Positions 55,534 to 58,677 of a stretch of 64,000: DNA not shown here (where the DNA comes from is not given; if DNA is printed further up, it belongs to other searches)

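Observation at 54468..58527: GT9 heptosyltransferase-like gene overlapping a 947-aa, >=20-TM membrane protein of unknown function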

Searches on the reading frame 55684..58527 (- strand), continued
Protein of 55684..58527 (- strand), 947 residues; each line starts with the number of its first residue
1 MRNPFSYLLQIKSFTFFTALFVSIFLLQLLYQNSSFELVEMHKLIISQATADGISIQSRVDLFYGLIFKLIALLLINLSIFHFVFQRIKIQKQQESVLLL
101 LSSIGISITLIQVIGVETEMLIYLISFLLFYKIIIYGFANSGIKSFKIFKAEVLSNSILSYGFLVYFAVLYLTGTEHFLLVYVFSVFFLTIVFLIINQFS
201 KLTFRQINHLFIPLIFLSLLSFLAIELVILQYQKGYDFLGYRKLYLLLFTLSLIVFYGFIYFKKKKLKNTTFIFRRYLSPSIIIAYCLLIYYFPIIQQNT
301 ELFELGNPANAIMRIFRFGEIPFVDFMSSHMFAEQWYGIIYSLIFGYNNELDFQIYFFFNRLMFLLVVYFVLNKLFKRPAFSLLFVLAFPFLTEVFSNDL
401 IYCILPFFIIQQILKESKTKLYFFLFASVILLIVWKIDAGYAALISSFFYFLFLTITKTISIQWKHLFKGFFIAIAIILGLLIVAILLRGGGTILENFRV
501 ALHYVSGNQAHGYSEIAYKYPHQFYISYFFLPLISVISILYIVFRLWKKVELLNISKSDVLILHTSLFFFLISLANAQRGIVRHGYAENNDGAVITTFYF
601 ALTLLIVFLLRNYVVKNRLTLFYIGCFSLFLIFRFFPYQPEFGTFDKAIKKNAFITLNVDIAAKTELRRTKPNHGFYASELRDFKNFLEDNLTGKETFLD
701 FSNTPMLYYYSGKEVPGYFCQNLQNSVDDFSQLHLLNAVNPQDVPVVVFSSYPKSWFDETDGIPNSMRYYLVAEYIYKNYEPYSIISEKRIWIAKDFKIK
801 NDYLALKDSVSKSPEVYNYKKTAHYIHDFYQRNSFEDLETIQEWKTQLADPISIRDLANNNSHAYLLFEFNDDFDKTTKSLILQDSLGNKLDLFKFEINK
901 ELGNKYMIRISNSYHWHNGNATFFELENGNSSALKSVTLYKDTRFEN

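Call 75: search_protein_families(library=ncbifam, proteins=[L062:10672-11643:+, L063:14372-15379:+, L059:6316-7251:+, L062:5812-6933:-, L062:11633-12400:+, L062:12397-13200:+, L063:15376-16161:+], max_evalue=0.001)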
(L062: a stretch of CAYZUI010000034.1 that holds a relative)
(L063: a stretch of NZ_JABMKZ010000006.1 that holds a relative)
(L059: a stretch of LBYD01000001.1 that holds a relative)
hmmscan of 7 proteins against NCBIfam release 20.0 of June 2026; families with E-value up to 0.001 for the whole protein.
L062:10672-11643:+ (323 aa): 10 families
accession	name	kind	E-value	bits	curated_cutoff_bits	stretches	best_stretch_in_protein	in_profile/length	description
NF047588.1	GlcsyltransPgfSStrep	equivalog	7e-48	163.4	500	1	6-307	3-305/308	glycosyltransferase PgfS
NF007986.1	PRK10714.1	equivalog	7.9e-28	97.4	529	1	5-305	7-309/316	undecaprenyl-phosphate 4-deoxy-4-formamido-L-arabinose transferase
NF007482.0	PRK10073.1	equivalog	3e-08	33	423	1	4-96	6-94/334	glycosyltransferase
NF010496.0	PRK13915.1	equivalog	5.4e-07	29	262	1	3-67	30-94/307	glucosyl-3-phosphoglycerate synthase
NF047683.1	TeichurnBiosyTuaG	equivalog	2.4e-06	27.4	400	1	3-95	5-94/252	teichuronic acid biosynthesis protein TuaG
NF038302.1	EPS_HpsE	equivalog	1.1e-05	24.6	300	1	6-95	3-94/307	hormogonium polysaccharide biosynthesis glycosyltransferase HpsE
TIGR03937.1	PgaC_IcaA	equivalog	3.2e-05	23.1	422.3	1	4-95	45-133/407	poly-beta-1,6-N-acetyl-D-glucosamine synthase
TIGR03111.1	glyc2_xrt_Gpos1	hypoth_equivalog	0.0001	21.3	363.95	1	11-95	56-139/439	TIGR03111 family XrtG-associated glycosyltransferase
NF041875.1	EPS_EpsD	equivalog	0.00073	19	370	0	6-99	1-91/325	exopolysaccharide biosynthesis glycosyltransferase EpsD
TIGR04283.1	glyco_like_mftF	equivalog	0.00099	18.7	182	0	7-61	2-53/221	TIGR04283 family arsenosugar biosynthesis glycosyltransferase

L063:14372-15379:+ (335 aa): 7 families
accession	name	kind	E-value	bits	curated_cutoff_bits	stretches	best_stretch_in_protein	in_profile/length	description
NF047588.1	GlcsyltransPgfSStrep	equivalog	1e-37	130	500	1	7-306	3-307/308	glycosyltransferase PgfS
NF007986.1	PRK10714.1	equivalog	9.2e-18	64.3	529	1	7-300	8-307/316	undecaprenyl-phosphate 4-deoxy-4-formamido-L-arabinose transferase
TIGR03937.1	PgaC_IcaA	equivalog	7.2e-07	28.5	422.3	1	3-97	43-133/407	poly-beta-1,6-N-acetyl-D-glucosamine synthase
NF007482.0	PRK10073.1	equivalog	2.3e-05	23.5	423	1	3-119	4-114/334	glycosyltransferase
NF053739.1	GlytfEpsEBac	equivalog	0.00011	21.3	450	1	7-94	3-87/265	glycosyltransferase EpsE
TIGR03965.1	mycofact_glyco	equivalog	0.00025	20.1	280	1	7-93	76-158/467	mycofactocin biosynthesis glycosyltransferase MftF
TIGR01556.1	rhamnosyltran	subfamily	0.00029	20.1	200.55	1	24-89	7-70/281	rhamnosyltransferase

L059:6316-7251:+ (311 aa): 6 families
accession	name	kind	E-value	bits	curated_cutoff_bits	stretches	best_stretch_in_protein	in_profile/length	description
NF047588.1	GlcsyltransPgfSStrep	equivalog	1.5e-32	113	500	1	11-306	3-304/308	glycosyltransferase PgfS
NF007986.1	PRK10714.1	equivalog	6.4e-14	51.7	529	1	11-307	8-311/316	undecaprenyl-phosphate 4-deoxy-4-formamido-L-arabinose transferase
NF007482.0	PRK10073.1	equivalog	1.3e-07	30.9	423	1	7-97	4-89/334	glycosyltransferase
NF053739.1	GlytfEpsEBac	equivalog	4.2e-06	26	450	1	11-85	3-72/265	glycosyltransferase EpsE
TIGR03937.1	PgaC_IcaA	equivalog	6.8e-06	25.3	422.3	1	5-101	41-133/407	poly-beta-1,6-N-acetyl-D-glucosamine synthase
TIGR03111.1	glyc2_xrt_Gpos1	hypoth_equivalog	8.9e-05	21.5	363.95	1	10-105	50-143/439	TIGR03111 family XrtG-associated glycosyltransferase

L062:5812-6933:- (373 aa): 17 families
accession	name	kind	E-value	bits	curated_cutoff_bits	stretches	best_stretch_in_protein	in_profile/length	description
NF033460.1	glycerol3P_ox_II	equivalog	1.4e-11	44.2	460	1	8-208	1-211/361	type 2 glycerol-3-phosphate oxidase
NF001933.0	PRK00711.1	subfamily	2.2e-08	33.5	383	1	99-220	152-274/429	D-amino acid dehydrogenase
NF008726.1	PRK11728.1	equivalog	7.2e-08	31.7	299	1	9-202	1-199/389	L-2-hydroxyglutarate oxidase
TIGR02352.1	thiamin_ThiO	equivalog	9.4e-08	31.5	250.8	1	11-233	1-232/351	glycine oxidase ThiO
NF005313.0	PRK06847.1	subfamily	1.3e-07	30.9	372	1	149-195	107-153/375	hypothetical protein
NF002480.1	PRK01747.1-1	equivalog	6e-06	24.9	540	1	5-228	245-475/645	bifunctional tRNA (5-methylaminomethyl-2-thiouridine)(34)-methyltransferase MnmC2/FAD-dependent 5-carboxymethylaminomethyl-2-thiouridine(34)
TIGR03169.1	Nterm_to_SelD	hypoth_equivalog_domain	1.2e-05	24.9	310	0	141-216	183-255/365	pyridine nucleotide-disulfide oxidoreductase family protein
TIGR03197.1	MnmC_Cterm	equivalog_domain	2.6e-05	23.5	174.2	1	10-221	1-219/400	FAD-dependent 5-carboxymethylaminomethyl-2-thiouridine(34) oxidoreductase MnmC1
NF042949.2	3PPDioc_HcaD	equivalog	6.7e-05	21.8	450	0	150-198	185-233/386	3-phenylpropionate/cinnamic acid dioxygenase ferredoxin--NAD(+) reductase subunit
NF004356.0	PRK05732.1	equivalog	7.1e-05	21.8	384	0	7-30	2-25/395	2-octaprenyl-6-methoxyphenyl hydroxylase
NF005788.0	PRK07608.1-3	equivalog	7.4e-05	21.7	478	0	7-42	1-36/388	UbiH/UbiF family hydroxylase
TIGR03452.1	mycothione_red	equivalog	0.00013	21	635.65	0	157-198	217-258/452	mycothione reductase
NF003585.0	PRK05249.1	equivalog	0.00025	19.8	465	0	4-42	2-40/464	Si-specific NAD(P)(+) transhydrogenase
NF005612.0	PRK07364.1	equivalog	0.00044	18.9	487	0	3-41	13-51/415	FAD-dependent hydroxylase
NF002481.1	PRK01747.1-2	equivalog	0.00047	19.1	600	1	6-216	236-432/611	bifunctional tRNA (5-methylaminomethyl-2-thiouridine)(34)-methyltransferase MnmC2/FAD-dependent 5-carboxymethylaminomethyl-2-thiouridine(34)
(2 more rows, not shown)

L062:11633-12400:+ (255 aa): 2 families
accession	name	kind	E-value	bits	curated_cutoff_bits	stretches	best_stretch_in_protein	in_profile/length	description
TIGR01214.1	rmlD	equivalog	3.6e-07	29.6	224.05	1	74-151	86-163/285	dTDP-4-dehydrorhamnose reductase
TIGR01179.1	galE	equivalog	8.8e-05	21.5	262.3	1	69-125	102-158/332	UDP-glucose 4-epimerase GalE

L062:12397-13200:+ (267 aa): 5 families
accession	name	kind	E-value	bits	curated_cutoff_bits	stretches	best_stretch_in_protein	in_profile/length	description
NF041099.2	keto_glucon_epim_IolO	equivalog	7.9e-12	45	300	1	71-248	73-246/269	5-keto-L-gluconate epimerase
NF051856.1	PsicseEpim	equivalog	5.1e-11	42.9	300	1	44-251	43-251/287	D-psicose 3-epimerase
TIGR03234.1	OH-pyruv-isom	equivalog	3.2e-06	26.7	353.45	1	143-261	135-253/254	hydroxypyruvate isomerase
NF043033.1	OxoTetrIsom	equivalog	0.00021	21.1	325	1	138-261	127-250/251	2-oxo-tetronate isomerase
NF009688.0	PRK13209.1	subfamily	0.00021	20.4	317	1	42-251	52-257/286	L-ribulose-5-phosphate 3-epimerase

L063:15376-16161:+ (261 aa): 0 families

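Call 84: find_homologous_proteins(query=L068:12962-15226:+, max_evalue=0.00001)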
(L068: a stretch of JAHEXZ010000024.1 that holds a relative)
Query L068:12962-15226:+ (754 aa): 245 proteins with E <= 0.00001 among 8000 candidates; the best 120 are listed.
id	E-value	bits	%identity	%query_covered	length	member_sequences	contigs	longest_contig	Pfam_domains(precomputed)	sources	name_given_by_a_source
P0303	0.0e+0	1669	100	100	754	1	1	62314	PF09586.17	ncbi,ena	-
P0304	0.0e+0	1236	71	99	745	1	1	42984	PF09586.17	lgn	-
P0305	0.0e+0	1186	69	98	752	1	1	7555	PF09586.17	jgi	jgi:hypothetical protein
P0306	0.0e+0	1179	69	98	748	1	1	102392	PF09586.17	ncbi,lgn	ncbi:MAG: YfhO family protein [Bacteroidota bacterium]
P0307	0.0e+0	1173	68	99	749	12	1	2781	PF09586.17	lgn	-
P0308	0.0e+0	1167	69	99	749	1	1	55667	PF09586.17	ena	-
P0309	0.0e+0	1151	65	99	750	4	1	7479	PF09586.17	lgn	-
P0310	0.0e+0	1149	68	98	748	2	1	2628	PF09586.17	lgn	-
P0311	0.0e+0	1132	66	99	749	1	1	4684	-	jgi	jgi:hypothetical protein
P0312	0.0e+0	1123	69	93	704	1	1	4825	PF09586.17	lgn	-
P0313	0.0e+0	1122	66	99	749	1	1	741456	PF09586.17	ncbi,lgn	ncbi:MAG: YfhO family protein [Bacteroidota bacterium]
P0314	0.0e+0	1120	69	94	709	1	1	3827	PF09586.17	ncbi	-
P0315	0.0e+0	1111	68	94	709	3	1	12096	PF09586.17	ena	-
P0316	0.0e+0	1107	64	99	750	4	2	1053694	PF09586.17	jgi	jgi:hypothetical protein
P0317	0.0e+0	1106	64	99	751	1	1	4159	PF09586.17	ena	-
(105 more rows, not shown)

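Call 92: search_protein_families(library=pfam, proteins=[L011:10956-13037:+, L011:13065-13649:+, L011:13642-14520:+, L011:2904-7226:+, L009:749-1597:-, L026:3179-5629:+, L033:3244-4200:-, L054:3037-4554:-], max_evalue=0.0001)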
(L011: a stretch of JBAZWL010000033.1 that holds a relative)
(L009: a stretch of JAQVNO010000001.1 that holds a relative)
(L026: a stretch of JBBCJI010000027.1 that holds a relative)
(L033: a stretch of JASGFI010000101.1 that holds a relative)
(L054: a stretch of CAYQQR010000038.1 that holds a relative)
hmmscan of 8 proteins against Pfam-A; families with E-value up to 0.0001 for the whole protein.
L011:10956-13037:+ (693 aa): 1 family
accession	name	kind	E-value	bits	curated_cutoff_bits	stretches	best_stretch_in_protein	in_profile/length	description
PF00211.25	Guanylate_cyc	-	3.5e-57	193.4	21.9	1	508-685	2-181/183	Adenylate and Guanylate cyclase catalytic domain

L011:13065-13649:+ (194 aa): 1 family
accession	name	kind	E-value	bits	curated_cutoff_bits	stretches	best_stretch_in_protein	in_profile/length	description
PF24391.1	HD-CE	-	9.4e-05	22.7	27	0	21-78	3-63/263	HD-CE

L011:13642-14520:+ (292 aa): 2 families
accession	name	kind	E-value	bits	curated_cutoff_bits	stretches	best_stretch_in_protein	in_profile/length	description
PF02588.21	YitT_membrane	-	1.7e-56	191.3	24.3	1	17-217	3-204/205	Uncharacterised 5xTM membrane BCR, YitT family COG1284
PF10035.14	DUF2179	-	2e-15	56.8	22.8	1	223-283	1-55/55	Uncharacterized protein conserved in bacteria (DUF2179)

L011:2904-7226:+ (1440 aa): 8 families
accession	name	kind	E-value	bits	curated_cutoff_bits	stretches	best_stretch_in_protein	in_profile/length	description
PF04997.17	RNA_pol_Rpb1_1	-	1.7e-76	258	39.7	1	13-366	4-312/312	RNA polymerase Rpb1, domain 1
PF04998.22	RNA_pol_Rpb1_5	-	1.5e-69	234.9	28.5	1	784-1360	1-263/267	RNA polymerase Rpb1, domain 5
PF00623.25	RNA_pol_Rpb1_2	-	6.7e-40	137.5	25.3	2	425-509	81-165/166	RNA polymerase Rpb1, domain 2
PF04983.23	RNA_pol_Rpb1_3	-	2.5e-26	92.9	28.9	1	513-667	1-162/162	RNA polymerase Rpb1, domain 3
PF05000.22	RNA_pol_Rpb1_4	-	1.8e-18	66.8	24.8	1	696-782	1-107/107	RNA polymerase Rpb1, domain 4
PF21668.3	RPOC_hybrid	-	1.6e-07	31.5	27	0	1161-1220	9-70/102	DNA-directed RNA polymerase subunit beta', hybrid domain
PF01333.25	Apocytochr_F_C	-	7.3e-07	29.7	30.4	0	999-1041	19-61/118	Apocytochrome F, C-terminal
PF01551.29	Peptidase_M23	-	2.1e-06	28.3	28.7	0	1157-1221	11-74/96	Peptidase family M23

L009:749-1597:- (282 aa): 3 families
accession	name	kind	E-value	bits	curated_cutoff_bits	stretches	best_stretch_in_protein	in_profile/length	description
PF00005.33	ABC_tran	-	2e-26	93.6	25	1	19-157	2-137/137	ABC transporter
PF13304.12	AAA_21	-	1.7e-13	51.8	27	1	123-187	232-299/304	AAA domain, putative AbiEii toxin, Type IV TA system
PF02463.25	SMC_N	-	2.2e-05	24.4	40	0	106-189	119-200/220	RecF/RecN/SMC N terminal domain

L026:3179-5629:+ (816 aa): 1 family
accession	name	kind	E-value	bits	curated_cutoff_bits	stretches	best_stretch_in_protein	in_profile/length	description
PF13585.12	CHU_C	-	5.6e-16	58.9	27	1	726-805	2-81/86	CHU_C Type IX secretion signal domain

L033:3244-4200:- (318 aa): 2 families
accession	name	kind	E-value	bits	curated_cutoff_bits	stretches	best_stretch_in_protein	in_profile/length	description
PF03466.25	LysR_substrate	-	2.7e-31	109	28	1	87-294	2-205/209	LysR substrate binding domain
PF00126.33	HTH_1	-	8.5e-19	67.7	26.6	1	4-62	2-60/60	Bacterial regulatory helix-turn-helix protein, lysR family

L054:3037-4554:- (505 aa): 3 families
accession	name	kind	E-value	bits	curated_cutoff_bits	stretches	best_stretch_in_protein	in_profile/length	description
PF00682.25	HMGL-like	-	1.4e-48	166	29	1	3-270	2-260/260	HMGL-like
PF08502.15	LeuA_dimer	-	1.4e-22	80.4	24.9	1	366-500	2-129/131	LeuA allosteric (dimerisation) domain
PF22617.1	HCS_D2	-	5.5e-15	56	27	1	285-363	2-81/82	Homocitrate synthase post-HMGL domain-like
